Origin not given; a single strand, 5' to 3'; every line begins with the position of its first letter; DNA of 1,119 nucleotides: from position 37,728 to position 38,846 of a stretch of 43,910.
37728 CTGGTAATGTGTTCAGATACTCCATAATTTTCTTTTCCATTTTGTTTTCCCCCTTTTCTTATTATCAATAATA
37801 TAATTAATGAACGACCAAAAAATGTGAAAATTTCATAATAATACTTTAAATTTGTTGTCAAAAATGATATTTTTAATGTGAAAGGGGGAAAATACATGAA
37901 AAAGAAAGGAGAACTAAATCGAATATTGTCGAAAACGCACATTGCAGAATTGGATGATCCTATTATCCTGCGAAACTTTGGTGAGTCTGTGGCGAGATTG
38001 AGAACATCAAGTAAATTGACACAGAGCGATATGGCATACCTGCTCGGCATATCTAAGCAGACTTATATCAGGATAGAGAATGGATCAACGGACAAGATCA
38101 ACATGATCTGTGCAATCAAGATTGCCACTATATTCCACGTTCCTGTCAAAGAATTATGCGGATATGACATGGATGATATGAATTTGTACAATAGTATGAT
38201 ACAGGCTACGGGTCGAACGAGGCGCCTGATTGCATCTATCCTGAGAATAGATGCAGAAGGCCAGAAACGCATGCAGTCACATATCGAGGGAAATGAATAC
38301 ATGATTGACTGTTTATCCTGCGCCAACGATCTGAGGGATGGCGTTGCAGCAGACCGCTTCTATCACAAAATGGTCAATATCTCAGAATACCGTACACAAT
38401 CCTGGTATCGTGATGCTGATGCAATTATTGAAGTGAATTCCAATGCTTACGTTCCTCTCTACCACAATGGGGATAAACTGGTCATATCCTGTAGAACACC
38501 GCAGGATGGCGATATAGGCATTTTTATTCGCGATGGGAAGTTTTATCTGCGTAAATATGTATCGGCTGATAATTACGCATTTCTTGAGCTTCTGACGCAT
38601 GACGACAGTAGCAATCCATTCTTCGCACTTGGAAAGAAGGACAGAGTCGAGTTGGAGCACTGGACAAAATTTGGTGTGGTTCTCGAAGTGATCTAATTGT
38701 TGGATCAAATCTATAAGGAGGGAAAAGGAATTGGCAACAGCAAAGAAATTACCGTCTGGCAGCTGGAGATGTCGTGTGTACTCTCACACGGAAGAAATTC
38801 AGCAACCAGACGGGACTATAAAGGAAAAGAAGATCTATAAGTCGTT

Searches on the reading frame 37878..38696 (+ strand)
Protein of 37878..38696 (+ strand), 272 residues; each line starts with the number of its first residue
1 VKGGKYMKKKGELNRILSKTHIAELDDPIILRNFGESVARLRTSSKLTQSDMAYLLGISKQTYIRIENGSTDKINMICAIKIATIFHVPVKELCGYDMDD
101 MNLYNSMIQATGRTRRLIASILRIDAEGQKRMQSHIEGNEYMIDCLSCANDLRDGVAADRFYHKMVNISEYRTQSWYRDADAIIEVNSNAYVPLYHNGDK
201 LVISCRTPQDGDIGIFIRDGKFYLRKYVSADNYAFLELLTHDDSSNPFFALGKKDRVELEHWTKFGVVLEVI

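Call 43: search_protein_families(library=pfam, proteins=[window:37878-38696:+], max_evalue=0.01)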
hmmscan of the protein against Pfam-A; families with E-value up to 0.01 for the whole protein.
window:37878-38696:+ (272 aa): 4 families
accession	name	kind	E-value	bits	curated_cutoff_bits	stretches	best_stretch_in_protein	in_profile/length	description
PF01381.28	HTH_3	-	8.4e-08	32.6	23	1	39-93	2-55/55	Helix-turn-helix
PF13560.12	HTH_31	-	5.8e-06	27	27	1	34-71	2-39/64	Helix-turn-helix domain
PF12844.13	HTH_19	-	7.2e-06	26.3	30.2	1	35-92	1-57/64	Helix-turn-helix domain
PF00717.28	Peptidase_S24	-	0.0016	18.6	23.3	1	176-235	28-90/116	Peptidase S24-like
